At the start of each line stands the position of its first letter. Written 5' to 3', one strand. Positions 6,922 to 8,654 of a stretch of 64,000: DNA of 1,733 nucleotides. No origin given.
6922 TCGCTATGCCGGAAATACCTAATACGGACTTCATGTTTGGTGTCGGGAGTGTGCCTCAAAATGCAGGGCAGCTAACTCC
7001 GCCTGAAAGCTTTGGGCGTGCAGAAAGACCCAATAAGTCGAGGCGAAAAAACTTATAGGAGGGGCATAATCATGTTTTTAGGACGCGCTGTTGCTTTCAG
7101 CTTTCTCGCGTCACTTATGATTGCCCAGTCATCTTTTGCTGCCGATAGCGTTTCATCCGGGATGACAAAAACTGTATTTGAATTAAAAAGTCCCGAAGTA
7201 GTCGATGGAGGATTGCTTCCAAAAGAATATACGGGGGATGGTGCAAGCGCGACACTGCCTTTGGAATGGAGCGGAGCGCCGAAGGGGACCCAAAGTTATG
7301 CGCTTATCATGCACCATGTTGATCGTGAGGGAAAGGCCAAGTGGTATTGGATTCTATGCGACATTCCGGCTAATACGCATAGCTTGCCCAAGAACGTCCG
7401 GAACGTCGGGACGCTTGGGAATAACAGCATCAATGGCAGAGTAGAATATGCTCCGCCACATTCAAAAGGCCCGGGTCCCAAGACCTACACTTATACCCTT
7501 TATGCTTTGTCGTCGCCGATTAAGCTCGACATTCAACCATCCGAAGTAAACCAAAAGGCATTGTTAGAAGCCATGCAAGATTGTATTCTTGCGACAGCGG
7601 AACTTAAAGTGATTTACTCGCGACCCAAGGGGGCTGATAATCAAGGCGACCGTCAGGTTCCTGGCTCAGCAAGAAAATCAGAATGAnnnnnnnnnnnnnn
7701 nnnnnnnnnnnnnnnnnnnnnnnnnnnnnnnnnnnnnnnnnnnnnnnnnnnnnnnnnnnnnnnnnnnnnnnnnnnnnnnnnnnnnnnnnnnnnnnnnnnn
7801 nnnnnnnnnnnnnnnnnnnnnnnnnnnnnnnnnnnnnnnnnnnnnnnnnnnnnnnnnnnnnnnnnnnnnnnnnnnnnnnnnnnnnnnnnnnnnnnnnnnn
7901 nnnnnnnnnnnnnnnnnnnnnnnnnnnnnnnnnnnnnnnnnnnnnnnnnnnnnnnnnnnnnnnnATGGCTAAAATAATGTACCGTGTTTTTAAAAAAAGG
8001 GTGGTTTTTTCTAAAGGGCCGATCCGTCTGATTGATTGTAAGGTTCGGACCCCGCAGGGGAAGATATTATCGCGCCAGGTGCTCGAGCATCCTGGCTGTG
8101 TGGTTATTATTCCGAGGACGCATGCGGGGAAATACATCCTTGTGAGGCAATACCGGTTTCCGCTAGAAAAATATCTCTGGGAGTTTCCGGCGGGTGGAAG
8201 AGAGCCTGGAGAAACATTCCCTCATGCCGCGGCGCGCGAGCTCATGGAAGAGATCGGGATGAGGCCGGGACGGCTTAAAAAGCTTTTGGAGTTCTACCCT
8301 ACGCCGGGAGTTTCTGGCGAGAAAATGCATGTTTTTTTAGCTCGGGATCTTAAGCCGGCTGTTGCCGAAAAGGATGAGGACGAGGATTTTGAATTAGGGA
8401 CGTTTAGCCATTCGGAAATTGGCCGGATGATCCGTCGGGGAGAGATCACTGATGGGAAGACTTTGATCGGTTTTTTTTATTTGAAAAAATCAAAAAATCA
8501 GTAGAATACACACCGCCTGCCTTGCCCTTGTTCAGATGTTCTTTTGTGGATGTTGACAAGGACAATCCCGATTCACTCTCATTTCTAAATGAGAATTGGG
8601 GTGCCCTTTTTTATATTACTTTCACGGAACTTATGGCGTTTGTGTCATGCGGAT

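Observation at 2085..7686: ECF sigma/anti-sigma module followed by low-complexity, repeat-rich secreted proteins (DUF3106-like, EF-hand, Cys-rich) and a secreted PEBP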

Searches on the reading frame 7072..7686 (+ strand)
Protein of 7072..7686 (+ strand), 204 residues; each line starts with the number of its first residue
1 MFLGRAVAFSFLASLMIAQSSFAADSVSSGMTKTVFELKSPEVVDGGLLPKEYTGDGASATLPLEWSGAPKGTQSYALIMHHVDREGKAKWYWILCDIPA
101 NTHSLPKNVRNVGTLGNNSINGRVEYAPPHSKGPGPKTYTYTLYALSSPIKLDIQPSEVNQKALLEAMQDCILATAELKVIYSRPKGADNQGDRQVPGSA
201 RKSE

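Call 3: search_protein_families(library=pfam, proteins=[window:7072-7686:+], max_evalue=0.1)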
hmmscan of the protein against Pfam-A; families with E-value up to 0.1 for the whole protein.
window:7072-7686:+ (204 aa): 1 family
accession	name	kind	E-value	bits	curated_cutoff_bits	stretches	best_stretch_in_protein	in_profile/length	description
PF01161.25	PBP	-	2.9e-22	79.9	24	1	49-182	2-135/135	Phosphatidylethanolamine-binding protein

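Call 4: search_protein_families(library=ncbifam, proteins=[window:7072-7686:+], max_evalue=0.1)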
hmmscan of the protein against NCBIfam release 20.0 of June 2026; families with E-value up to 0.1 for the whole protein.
window:7072-7686:+ (204 aa): 3 families
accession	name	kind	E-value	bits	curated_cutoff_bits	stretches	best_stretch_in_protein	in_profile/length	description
TIGR00481.1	TIGR00481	subfamily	1.8e-14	53.7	57.75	1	54-182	9-142/142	YbhB/YbcL family Raf kinase inhibitor-like protein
NF007330.0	PRK09818.1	equivalog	2.1e-13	50.7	277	1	32-183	18-181/183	kinase inhibitor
NF007609.0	PRK10257.1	equivalog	1.8e-09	37.4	226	1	38-162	3-133/158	kinase inhibitor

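Call 12: search_solved_structures(query=window:7072-7686:+, max_evalue=0.001)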
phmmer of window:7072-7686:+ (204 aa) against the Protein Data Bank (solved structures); distinct sequences matched with E-value up to 0.001: 5.
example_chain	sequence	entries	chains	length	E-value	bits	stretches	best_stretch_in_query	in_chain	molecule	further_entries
1fux_A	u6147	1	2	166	1.2e-09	41.2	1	51-182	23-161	HYPOTHETICAL 19.5 KDA PROTEIN IN EMRE-RUS INTERGENIC REGION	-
3n08_A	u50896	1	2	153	6e-09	38.9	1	38-183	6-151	Putative PhosphatidylEthanolamine-Binding Protein (PEBP)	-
4beg_A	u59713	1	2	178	2.7e-07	33.5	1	36-117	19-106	PHOSPHATIDYLETHANOLAMINE BINDING PROTEIN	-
1fjj_A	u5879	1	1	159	7.2e-07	32.1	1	40-147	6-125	HYPOTHETICAL 17.1 KDA PROTEIN IN MODC-BIOA INTERGENIC REGION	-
1vi3_A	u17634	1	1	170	7.4e-07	32.1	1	41-154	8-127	Protein ybhB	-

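Call 89: search_solved_structures(query=window:7072-7686:+, max_evalue=0.001, show_alignments=3)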
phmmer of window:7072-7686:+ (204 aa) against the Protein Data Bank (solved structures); distinct sequences matched with E-value up to 0.001: 5.
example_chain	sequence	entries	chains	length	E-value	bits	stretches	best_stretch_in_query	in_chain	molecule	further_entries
1fux_A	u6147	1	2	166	1.2e-09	41.2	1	51-182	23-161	HYPOTHETICAL 19.5 KDA PROTEIN IN EMRE-RUS INTERGENIC REGION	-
3n08_A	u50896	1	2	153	6e-09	38.9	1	38-183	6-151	Putative PhosphatidylEthanolamine-Binding Protein (PEBP)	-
4beg_A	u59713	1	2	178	2.7e-07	33.5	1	36-117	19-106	PHOSPHATIDYLETHANOLAMINE BINDING PROTEIN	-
1fjj_A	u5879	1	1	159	7.2e-07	32.1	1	40-147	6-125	HYPOTHETICAL 17.1 KDA PROTEIN IN MODC-BIOA INTERGENIC REGION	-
1vi3_A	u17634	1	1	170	7.4e-07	32.1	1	41-154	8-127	Protein ybhB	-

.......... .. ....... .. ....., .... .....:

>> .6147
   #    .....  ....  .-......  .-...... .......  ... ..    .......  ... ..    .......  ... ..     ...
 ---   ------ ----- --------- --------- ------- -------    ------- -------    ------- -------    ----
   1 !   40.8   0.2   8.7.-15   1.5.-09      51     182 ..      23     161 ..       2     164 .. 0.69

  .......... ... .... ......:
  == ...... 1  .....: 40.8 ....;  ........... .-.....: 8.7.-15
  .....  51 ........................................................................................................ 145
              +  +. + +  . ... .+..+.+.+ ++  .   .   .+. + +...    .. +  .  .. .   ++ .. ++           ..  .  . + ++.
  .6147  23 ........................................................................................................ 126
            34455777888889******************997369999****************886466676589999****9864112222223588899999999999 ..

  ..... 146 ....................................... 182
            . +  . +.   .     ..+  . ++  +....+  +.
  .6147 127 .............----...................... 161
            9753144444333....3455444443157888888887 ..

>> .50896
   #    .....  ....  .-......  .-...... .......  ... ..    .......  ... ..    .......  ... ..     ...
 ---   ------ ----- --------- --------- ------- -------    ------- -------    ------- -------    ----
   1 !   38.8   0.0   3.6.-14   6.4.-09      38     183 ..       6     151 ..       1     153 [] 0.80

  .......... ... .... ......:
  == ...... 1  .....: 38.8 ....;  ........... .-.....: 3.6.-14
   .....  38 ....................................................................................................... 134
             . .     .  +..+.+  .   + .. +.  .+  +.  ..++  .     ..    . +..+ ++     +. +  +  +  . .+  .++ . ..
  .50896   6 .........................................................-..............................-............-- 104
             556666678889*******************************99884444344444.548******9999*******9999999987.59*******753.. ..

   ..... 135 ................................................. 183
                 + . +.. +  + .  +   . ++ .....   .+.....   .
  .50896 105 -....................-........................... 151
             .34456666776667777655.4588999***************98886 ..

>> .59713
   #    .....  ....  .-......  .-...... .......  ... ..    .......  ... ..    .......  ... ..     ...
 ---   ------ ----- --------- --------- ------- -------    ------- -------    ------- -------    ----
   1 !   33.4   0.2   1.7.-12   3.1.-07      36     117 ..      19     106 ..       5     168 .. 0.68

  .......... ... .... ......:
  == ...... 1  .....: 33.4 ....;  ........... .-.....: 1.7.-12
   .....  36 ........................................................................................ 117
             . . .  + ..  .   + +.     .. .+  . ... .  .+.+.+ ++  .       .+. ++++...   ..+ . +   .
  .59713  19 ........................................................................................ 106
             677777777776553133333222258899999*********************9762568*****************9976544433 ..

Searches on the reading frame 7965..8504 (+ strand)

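Call 3: search_protein_families(library=pfam, proteins=[window:7965-8504:+], max_evalue=0.1)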
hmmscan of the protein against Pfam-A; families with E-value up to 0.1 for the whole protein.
window:7965-8504:+ (179 aa): 2 families
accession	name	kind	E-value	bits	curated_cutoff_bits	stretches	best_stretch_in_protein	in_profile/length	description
PF00293.34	NUDIX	-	1.7e-16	60.9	21.1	1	46-155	6-119/134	NUDIX domain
PF14815.12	NUDIX_4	-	0.0062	16.7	35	1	53-105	8-57/113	NUDIX domain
